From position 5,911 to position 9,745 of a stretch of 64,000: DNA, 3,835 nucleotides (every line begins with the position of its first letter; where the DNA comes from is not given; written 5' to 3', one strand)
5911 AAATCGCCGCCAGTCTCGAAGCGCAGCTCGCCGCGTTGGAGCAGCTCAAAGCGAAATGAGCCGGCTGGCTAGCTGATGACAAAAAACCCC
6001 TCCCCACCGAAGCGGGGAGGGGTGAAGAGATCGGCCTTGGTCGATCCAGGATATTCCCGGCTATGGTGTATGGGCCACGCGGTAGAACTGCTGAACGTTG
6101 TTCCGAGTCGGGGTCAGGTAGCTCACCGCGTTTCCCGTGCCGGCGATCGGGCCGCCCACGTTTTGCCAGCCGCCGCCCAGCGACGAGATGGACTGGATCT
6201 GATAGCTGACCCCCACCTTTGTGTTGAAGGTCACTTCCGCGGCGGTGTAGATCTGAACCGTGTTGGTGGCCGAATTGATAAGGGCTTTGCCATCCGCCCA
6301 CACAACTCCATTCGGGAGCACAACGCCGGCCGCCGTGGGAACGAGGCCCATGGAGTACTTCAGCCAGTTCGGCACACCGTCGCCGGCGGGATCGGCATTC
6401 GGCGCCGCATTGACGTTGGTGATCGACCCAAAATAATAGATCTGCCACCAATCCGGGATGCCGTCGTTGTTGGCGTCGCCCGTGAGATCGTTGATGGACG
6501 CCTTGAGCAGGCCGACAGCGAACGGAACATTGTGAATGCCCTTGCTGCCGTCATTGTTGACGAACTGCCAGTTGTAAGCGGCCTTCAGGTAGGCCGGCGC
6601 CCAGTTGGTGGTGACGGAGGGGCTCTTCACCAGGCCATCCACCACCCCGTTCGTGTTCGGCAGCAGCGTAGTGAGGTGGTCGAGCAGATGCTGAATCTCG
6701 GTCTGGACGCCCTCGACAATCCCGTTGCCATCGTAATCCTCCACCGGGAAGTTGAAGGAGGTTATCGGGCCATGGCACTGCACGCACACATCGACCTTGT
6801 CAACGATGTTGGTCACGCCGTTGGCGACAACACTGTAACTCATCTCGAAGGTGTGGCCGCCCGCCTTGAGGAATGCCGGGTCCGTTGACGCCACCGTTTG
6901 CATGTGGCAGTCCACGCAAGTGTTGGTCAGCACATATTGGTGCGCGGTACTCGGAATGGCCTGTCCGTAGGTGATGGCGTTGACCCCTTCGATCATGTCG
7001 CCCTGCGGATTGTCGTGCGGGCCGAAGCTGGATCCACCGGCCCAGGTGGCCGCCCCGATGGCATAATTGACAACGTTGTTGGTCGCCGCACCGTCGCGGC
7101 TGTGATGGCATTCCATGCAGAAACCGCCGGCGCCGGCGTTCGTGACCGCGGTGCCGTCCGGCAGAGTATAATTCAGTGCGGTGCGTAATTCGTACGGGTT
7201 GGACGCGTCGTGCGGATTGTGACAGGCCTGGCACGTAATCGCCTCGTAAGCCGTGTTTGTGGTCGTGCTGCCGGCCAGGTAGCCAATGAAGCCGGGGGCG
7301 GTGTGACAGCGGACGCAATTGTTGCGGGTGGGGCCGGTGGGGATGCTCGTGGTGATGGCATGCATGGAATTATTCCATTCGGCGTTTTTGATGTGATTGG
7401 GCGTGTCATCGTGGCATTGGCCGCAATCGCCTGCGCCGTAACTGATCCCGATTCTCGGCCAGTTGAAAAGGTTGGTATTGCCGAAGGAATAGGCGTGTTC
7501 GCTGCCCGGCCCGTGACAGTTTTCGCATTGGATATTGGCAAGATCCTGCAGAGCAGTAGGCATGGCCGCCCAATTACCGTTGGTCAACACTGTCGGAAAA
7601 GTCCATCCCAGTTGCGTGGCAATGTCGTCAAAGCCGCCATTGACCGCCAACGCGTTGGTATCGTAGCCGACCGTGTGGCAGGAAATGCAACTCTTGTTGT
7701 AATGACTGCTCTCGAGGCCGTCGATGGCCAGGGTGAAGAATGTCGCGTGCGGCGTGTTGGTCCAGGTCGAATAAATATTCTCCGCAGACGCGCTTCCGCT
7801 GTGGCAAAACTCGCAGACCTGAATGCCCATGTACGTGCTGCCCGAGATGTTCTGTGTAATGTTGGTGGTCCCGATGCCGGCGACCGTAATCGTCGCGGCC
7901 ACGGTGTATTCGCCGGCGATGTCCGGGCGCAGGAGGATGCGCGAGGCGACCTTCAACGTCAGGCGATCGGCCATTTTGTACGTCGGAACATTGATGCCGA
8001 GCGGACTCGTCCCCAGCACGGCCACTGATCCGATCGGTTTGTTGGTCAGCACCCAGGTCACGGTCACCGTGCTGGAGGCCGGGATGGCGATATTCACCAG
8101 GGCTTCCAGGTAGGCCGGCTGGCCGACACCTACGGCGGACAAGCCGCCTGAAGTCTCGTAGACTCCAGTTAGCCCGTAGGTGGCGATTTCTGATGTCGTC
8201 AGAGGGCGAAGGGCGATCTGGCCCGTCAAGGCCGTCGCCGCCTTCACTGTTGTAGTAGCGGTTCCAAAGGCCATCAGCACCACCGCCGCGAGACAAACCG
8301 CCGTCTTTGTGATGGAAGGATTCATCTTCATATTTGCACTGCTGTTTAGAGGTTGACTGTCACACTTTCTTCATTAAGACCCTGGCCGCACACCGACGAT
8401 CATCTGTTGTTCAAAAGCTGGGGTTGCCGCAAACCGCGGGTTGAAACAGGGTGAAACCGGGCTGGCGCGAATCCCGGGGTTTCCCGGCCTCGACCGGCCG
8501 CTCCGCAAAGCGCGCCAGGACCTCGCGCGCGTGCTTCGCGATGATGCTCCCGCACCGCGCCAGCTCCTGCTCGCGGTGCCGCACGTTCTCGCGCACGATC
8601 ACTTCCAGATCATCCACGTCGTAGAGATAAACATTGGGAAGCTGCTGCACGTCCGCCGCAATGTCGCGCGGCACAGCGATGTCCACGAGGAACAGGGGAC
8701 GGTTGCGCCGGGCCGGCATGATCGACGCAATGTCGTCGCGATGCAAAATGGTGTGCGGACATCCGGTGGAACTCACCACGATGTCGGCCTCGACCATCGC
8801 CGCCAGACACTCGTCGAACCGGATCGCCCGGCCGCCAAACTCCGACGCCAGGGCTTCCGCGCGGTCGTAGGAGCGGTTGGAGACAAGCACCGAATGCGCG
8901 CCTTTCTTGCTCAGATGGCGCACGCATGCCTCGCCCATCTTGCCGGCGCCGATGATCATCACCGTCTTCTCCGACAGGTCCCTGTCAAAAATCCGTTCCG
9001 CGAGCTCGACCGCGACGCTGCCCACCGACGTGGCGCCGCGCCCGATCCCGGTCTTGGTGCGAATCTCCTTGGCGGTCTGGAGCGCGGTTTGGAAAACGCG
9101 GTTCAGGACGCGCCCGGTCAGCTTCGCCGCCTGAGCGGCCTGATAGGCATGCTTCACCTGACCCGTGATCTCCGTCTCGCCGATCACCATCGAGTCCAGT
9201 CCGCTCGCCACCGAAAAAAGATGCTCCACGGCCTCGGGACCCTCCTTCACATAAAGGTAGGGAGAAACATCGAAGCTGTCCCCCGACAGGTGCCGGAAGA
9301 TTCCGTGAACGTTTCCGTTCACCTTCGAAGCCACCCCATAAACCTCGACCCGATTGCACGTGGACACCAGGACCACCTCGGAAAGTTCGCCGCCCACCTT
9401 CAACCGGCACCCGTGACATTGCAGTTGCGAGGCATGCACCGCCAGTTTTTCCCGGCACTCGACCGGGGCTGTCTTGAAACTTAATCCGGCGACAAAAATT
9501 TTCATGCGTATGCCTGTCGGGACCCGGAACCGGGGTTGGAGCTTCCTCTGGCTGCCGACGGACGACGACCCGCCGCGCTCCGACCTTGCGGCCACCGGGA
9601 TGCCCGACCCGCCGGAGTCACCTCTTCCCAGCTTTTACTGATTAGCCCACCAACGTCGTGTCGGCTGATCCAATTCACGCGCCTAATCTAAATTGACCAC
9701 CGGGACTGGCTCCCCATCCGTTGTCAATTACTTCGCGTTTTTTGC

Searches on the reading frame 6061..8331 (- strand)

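Call 23: search_protein_families(library=ncbifam, proteins=[window:6061-8331:-], max_evalue=0.001)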
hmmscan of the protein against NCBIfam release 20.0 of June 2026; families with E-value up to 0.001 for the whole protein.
window:6061-8331:- (756 aa): 6 families
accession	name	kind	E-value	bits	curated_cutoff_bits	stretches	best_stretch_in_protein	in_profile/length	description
NF041198.1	UshA_like_PCGU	equivalog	2.8e-16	59.2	275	1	158-282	396-488/519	UshA-like (seleno)protein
TIGR03508.1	decahem_SO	subfamily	1.8e-11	44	192.2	2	261-386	29-165/258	DmsE family decaheme c-type cytochrome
NF041028.1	decahem_GSU2203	exception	4.1e-07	29.5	325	0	267-384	68-195/317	GSU2203 family decaheme c-type cytochrome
NF045713.1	CxxCH_16_HmcA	equivalog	3.4e-06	26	400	1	301-482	77-239/541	sulfate respiration complex hexadecaheme cytochrome HmcA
NF008659.0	PRK11659.1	equivalog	4.7e-05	23.2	184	0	211-328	45-136/188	cytochrome c nitrite reductase pentaheme subunit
TIGR01905.1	paired_CXXCH_1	subfamily_domain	0.00078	19.3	25.2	0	366-383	8-25/41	doubled CXXCH domain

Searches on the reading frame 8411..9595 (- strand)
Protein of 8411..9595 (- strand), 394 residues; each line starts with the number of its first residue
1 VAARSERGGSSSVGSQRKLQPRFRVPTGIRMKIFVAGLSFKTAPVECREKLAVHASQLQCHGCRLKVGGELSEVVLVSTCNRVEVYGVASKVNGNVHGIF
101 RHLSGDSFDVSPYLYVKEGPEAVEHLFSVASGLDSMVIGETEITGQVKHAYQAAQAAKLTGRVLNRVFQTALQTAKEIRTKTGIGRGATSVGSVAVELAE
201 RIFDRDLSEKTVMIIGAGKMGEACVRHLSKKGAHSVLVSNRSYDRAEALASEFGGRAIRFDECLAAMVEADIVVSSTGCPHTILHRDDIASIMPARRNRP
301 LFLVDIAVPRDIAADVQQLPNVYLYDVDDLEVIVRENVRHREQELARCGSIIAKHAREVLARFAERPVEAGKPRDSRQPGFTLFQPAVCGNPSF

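Call 23: search_protein_families(library=ncbifam, proteins=[window:8411-9595:-], max_evalue=0.001)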
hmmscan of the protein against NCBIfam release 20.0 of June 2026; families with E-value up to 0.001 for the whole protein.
window:8411-9595:- (394 aa): 26 families (the best 25 are shown)
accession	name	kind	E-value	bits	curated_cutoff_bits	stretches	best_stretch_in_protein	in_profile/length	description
TIGR01035.1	hemA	equivalog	3.6e-111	372.1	209.55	1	33-358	1-328/416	glutamyl-tRNA reductase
NF000744.0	PRK00045.1-3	equivalog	2.4e-97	326.6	429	1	31-358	1-336/447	glutamyl-tRNA reductase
NF000750.0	PRK00045.3-4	equivalog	4.5e-56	190.6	289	1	39-367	9-336/439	glutamyl-tRNA reductase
NF010548.0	PRK13940.1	equivalog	6.6e-45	153.7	469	1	37-361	7-327/414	glutamyl-tRNA reductase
NF000752.0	PRK00045.4-2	equivalog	6.8e-41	140.8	381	1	72-357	45-308/412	glutamyl-tRNA reductase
NF001909.0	PRK00676.1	equivalog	2.6e-29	102.3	478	1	33-348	3-301/338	glutamyl-tRNA reductase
NF000751.1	PRK00045.4-1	equivalog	6.6e-27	94.6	478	1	73-360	46-314/426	glutamyl-tRNA reductase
NF001319.0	PRK00258.3-3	equivalog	1.6e-08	34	252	1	207-277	120-192/279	shikimate dehydrogenase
NF001312.0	PRK00258.1-4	equivalog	4.9e-08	32.6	295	1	198-278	117-198/285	shikimate dehydrogenase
NF005465.0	PRK07060.1-2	equivalog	4e-07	29.8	331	1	206-270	2-66/241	short chain dehydrogenase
TIGR03911.1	pyrrolys_PylD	equivalog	6.4e-07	28.8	150.05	1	188-283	125-217/266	3-methylornithyl-N6-L-lysine dehydrogenase PylD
NF001310.0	PRK00258.1-2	equivalog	1.7e-06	27.4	221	1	203-277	115-194/279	shikimate dehydrogenase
NF004009.0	PRK05476.3-2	equivalog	2.2e-06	26.8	485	1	133-284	203-341/487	adenosylhomocysteinase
TIGR00507.1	aroE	equivalog_domain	5.8e-06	25.7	200.2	1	206-277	114-186/270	shikimate dehydrogenase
TIGR02853.1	spore_dpaA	equivalog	9.8e-06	25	319.65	1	195-292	137-230/287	dipicolinic acid synthetase subunit A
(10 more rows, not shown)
